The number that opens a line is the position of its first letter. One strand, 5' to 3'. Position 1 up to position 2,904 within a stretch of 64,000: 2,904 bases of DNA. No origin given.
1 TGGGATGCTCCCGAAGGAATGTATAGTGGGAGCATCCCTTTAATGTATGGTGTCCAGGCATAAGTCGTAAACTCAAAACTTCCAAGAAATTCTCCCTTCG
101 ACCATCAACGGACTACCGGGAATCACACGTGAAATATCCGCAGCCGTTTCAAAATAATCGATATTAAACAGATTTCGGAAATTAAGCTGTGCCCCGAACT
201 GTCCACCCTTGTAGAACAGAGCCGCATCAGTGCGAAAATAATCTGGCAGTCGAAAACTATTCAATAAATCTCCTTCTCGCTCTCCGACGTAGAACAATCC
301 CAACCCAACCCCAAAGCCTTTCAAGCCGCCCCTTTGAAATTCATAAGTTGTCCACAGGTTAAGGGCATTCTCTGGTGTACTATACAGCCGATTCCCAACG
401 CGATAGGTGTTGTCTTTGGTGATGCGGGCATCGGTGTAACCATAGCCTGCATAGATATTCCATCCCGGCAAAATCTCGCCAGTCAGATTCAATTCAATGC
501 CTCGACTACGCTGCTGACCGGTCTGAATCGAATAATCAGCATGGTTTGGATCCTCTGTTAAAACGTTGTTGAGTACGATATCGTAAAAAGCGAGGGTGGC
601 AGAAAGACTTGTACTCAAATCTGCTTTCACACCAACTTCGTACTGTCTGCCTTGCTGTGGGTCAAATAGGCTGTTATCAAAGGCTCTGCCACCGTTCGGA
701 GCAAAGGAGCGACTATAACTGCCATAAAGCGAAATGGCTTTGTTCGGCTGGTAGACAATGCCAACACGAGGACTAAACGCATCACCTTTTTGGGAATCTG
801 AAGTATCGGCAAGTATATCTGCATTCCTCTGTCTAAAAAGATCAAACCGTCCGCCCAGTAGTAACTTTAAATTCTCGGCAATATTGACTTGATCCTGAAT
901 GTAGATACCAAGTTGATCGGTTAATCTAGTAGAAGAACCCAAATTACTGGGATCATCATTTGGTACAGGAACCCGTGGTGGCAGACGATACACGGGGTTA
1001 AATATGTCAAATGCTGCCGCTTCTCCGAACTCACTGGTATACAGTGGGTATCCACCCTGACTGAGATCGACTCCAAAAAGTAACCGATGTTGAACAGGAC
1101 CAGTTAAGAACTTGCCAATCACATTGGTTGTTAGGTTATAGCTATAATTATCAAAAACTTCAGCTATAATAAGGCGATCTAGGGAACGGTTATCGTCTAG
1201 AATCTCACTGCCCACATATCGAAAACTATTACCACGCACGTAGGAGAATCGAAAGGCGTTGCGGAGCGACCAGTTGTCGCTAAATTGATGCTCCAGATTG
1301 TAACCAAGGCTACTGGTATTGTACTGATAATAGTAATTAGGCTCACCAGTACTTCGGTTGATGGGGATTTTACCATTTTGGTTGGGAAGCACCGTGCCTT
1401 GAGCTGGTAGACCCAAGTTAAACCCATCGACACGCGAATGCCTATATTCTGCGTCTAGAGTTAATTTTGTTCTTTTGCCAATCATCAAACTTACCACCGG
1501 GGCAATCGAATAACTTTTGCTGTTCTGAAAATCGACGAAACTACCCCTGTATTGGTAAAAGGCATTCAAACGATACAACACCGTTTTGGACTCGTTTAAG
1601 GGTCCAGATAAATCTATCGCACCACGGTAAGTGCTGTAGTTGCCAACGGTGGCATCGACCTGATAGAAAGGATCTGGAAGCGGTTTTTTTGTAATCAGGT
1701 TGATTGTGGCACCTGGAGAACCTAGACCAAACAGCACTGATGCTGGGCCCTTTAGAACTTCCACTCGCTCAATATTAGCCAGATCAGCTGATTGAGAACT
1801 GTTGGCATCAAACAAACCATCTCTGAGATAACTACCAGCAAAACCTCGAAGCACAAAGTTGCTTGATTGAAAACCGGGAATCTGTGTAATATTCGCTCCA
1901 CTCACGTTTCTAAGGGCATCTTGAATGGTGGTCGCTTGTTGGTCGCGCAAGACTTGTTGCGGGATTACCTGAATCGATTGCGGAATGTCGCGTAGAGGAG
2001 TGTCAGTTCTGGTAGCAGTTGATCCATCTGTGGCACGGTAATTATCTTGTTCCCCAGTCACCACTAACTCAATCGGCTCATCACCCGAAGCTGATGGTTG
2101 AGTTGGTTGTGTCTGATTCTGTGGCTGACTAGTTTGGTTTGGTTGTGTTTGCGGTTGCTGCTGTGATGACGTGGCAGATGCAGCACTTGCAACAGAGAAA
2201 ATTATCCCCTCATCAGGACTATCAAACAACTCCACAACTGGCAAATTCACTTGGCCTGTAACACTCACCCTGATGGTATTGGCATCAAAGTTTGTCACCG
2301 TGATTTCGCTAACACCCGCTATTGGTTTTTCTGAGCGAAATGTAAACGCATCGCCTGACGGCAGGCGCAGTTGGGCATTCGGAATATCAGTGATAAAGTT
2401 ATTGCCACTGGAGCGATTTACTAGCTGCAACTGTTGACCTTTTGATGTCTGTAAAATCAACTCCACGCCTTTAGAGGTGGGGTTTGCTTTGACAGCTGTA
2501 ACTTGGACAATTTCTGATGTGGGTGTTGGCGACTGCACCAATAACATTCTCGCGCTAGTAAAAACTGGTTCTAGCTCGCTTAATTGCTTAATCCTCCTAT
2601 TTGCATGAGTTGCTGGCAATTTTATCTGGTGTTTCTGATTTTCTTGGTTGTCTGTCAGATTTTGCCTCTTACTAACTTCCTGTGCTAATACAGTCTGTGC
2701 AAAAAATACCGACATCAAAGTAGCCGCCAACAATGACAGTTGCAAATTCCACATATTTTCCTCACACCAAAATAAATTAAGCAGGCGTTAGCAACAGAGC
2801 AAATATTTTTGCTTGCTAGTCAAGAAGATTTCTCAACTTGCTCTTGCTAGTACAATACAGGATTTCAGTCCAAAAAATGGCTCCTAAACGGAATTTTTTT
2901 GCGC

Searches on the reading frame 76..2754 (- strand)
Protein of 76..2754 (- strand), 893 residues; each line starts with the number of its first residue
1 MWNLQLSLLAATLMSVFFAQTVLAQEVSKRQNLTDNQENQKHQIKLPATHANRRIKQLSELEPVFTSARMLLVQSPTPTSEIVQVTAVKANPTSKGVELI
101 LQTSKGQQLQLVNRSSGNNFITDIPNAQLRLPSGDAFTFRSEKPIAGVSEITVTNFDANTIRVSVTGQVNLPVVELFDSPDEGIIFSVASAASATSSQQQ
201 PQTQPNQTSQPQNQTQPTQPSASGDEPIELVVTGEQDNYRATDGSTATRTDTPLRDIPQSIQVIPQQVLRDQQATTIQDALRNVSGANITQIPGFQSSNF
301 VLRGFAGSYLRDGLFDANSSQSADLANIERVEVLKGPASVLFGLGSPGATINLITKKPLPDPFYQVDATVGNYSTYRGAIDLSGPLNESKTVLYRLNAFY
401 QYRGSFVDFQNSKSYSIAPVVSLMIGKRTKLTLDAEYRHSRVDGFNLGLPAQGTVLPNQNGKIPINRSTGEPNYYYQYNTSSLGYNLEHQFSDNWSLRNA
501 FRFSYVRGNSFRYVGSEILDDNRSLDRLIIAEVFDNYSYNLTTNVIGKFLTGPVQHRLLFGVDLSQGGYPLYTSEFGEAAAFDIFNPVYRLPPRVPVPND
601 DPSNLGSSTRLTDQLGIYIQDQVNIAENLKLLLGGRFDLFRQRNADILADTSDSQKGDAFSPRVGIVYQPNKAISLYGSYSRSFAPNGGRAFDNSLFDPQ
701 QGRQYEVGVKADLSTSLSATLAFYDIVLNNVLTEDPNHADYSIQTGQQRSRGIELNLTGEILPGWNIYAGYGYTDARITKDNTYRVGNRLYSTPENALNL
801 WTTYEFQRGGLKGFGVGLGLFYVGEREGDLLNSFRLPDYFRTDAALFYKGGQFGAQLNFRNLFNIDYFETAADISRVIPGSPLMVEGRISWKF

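Call 88: search_protein_families(library=padloc, alignment_id=A6, max_evalue=0.00001)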
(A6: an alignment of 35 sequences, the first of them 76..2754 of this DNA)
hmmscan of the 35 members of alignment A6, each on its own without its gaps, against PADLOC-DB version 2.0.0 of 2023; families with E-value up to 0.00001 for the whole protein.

A. member 1, window:76-2754:- (893 aa): 0 families

B. families by the number of members that match (of 35 scanned): 34 families (the first 25 are shown)
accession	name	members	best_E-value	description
PDLC04135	mad3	2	1.7e-35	mads_3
PDLC02980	AriA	2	3e-15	-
PDLC04140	mad8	2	9.4e-14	mads_8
PDLC03294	MTase_II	1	8.6e-99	Type II methyltransferase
PDLC03735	oMTase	1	2.5e-89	orphan methyltransferase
PDLC03261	MTase_II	1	3.2e-74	Type II methyltransferase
PDLC03266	MTase_II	1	3.7e-70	Type II methyltransferase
PDLC03729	oMTase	1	3.4e-64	orphan methyltransferase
PDLC03247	MTase_II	1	1.7e-36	Type II methyltransferase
PDLC03344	MTase_II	1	6.5e-36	Type II methyltransferase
PDLC04062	PD-T4-6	1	7.9e-34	-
PDLC02919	HEAT-ARM_XIII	1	1.1e-28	-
PDLC03383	MTase_II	1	5.8e-26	Type II methyltransferase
PDLC03264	MTase_II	1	3e-23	Type II methyltransferase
PDLC03253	MTase_II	1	6.6e-23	Type II methyltransferase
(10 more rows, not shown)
